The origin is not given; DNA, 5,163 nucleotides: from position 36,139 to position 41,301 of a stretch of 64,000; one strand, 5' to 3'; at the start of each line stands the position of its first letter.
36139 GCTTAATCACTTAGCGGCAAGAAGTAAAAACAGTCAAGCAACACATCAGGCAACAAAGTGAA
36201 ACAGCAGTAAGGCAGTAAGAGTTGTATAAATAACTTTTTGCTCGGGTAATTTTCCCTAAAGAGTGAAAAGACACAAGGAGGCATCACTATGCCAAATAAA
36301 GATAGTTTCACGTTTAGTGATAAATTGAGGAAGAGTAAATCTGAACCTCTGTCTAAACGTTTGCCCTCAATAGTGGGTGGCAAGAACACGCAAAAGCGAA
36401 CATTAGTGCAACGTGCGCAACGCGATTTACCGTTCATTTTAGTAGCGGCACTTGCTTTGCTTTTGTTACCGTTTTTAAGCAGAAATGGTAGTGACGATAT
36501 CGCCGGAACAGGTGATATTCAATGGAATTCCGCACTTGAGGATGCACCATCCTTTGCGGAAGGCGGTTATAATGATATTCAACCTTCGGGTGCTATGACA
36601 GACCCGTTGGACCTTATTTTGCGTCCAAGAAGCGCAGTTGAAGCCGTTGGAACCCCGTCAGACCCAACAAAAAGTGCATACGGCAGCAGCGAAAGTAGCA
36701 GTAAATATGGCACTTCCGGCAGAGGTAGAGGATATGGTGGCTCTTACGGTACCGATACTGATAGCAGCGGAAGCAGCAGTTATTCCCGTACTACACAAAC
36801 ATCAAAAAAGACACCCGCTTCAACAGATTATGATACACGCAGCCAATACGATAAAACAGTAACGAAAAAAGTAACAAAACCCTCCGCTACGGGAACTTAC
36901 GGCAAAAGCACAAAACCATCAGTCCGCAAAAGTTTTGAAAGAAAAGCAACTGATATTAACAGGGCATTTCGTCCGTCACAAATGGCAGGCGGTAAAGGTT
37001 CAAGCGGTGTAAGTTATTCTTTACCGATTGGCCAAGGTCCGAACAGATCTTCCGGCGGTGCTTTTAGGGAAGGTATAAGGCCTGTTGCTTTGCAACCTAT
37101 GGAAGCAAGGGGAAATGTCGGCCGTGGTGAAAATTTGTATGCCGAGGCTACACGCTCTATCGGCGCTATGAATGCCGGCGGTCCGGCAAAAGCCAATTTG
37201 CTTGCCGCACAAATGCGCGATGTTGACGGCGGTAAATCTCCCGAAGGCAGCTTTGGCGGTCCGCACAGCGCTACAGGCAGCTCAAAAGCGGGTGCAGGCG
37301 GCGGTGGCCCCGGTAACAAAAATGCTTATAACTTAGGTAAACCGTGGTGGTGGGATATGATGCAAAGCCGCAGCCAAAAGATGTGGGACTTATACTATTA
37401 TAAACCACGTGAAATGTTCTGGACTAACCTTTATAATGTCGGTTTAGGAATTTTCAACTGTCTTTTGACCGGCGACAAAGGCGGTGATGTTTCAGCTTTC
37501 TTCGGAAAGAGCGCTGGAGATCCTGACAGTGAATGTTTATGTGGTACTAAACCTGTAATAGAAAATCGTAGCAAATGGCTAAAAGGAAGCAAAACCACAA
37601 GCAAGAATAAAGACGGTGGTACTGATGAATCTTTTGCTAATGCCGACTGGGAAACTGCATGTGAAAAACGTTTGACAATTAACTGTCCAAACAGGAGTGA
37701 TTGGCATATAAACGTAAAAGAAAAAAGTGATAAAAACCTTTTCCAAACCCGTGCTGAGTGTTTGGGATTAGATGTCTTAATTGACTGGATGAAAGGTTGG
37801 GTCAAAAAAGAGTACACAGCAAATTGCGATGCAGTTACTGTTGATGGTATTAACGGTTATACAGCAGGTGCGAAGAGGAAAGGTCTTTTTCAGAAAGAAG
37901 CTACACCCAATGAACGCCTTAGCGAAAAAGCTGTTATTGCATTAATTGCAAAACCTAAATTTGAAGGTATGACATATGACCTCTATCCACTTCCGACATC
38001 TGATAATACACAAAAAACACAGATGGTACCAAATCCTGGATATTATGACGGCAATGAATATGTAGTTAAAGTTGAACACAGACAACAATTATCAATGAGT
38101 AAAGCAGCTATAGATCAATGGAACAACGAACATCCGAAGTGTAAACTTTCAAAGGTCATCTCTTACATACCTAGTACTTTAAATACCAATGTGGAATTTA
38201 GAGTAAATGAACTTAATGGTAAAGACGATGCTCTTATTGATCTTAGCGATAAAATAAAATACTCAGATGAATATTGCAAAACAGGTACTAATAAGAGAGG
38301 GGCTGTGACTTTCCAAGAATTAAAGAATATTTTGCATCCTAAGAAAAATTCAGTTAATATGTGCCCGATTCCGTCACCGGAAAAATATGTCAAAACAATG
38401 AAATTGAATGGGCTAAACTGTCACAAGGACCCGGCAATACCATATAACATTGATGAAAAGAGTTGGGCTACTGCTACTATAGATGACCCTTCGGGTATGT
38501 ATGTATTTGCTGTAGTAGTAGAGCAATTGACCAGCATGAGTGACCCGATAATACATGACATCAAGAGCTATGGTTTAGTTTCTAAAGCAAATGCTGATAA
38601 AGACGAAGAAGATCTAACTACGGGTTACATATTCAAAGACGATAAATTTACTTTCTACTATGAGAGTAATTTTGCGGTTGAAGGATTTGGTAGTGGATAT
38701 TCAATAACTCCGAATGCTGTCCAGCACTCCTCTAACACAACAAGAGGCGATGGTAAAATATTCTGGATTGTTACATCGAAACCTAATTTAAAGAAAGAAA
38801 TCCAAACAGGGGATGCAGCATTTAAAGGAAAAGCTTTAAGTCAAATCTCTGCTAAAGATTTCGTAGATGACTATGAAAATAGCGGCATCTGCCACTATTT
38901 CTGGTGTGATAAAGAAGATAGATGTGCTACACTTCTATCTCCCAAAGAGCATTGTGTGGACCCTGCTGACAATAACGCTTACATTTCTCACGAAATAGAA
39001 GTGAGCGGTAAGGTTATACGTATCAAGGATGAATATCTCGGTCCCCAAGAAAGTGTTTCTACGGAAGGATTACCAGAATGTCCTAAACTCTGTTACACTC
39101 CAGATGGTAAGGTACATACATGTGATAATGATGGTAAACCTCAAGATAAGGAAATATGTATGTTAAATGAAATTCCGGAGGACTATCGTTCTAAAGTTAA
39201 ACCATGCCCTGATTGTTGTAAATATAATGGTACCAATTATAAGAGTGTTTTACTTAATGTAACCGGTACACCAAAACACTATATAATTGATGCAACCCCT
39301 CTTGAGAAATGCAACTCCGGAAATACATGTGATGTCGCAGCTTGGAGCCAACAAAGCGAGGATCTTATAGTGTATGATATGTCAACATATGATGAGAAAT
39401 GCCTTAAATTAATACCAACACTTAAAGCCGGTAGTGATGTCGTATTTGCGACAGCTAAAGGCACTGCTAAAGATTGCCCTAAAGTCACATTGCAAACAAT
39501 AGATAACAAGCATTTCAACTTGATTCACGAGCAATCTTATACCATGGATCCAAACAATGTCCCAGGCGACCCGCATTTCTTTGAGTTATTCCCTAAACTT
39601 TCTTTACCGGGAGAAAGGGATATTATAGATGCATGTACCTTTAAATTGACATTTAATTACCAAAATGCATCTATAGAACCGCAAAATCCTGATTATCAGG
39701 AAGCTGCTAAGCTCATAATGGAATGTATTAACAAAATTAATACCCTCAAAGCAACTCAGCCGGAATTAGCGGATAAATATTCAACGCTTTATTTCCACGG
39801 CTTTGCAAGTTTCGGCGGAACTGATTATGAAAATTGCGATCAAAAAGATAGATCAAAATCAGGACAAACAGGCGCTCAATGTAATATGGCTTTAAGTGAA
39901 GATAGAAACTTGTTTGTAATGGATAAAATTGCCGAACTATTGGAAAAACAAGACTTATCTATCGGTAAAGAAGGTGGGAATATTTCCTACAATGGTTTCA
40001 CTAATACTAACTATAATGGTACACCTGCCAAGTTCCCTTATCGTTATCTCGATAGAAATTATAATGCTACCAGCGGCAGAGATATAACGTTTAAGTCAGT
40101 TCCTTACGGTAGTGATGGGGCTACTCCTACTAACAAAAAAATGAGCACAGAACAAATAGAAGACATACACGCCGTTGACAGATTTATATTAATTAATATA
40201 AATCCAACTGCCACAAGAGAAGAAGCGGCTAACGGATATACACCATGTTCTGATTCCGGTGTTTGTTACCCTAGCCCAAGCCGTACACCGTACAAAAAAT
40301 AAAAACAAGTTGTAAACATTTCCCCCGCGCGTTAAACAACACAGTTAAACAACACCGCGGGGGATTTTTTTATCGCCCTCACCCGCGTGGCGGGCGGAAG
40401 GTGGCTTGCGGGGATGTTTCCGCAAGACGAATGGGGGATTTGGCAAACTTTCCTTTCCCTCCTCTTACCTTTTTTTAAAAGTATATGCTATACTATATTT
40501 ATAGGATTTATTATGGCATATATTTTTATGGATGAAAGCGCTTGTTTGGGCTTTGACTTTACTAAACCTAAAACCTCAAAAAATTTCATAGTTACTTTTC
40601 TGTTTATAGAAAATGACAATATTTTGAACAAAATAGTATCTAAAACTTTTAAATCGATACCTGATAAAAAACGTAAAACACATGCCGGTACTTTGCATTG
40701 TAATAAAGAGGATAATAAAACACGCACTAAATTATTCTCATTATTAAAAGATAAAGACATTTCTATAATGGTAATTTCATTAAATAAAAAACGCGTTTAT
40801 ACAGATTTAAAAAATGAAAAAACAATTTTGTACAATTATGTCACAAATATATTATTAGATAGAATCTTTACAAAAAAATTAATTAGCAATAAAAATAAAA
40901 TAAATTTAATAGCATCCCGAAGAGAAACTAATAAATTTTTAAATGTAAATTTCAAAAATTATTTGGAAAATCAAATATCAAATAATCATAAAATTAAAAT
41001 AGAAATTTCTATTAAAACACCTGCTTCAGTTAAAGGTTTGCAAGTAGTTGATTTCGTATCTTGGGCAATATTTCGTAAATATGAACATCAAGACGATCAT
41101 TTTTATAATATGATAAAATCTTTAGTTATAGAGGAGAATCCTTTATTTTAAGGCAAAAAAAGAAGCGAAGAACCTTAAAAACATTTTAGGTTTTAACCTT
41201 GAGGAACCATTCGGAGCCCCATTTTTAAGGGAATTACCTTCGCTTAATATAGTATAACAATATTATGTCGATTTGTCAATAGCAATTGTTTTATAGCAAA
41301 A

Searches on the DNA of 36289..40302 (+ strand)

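Call 10: search_dna_similar(query=window:36289-40302:+, collection=plasmids, mode=near, max_rows=5)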
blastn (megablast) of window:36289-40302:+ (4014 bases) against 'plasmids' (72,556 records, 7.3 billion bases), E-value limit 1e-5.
No match.

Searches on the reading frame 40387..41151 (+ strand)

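Call 32: search_protein_families(library=pfam, proteins=[window:40387-41151:+], max_evalue=0.001)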
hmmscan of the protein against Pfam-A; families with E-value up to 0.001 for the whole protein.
window:40387-41151:+ (254 aa): 1 family
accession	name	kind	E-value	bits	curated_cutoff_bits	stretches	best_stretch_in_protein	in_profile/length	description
PF12686.12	DUF3800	-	9.9e-10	39.7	21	1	45-231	1-149/149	Protein of unknown function (DUF3800)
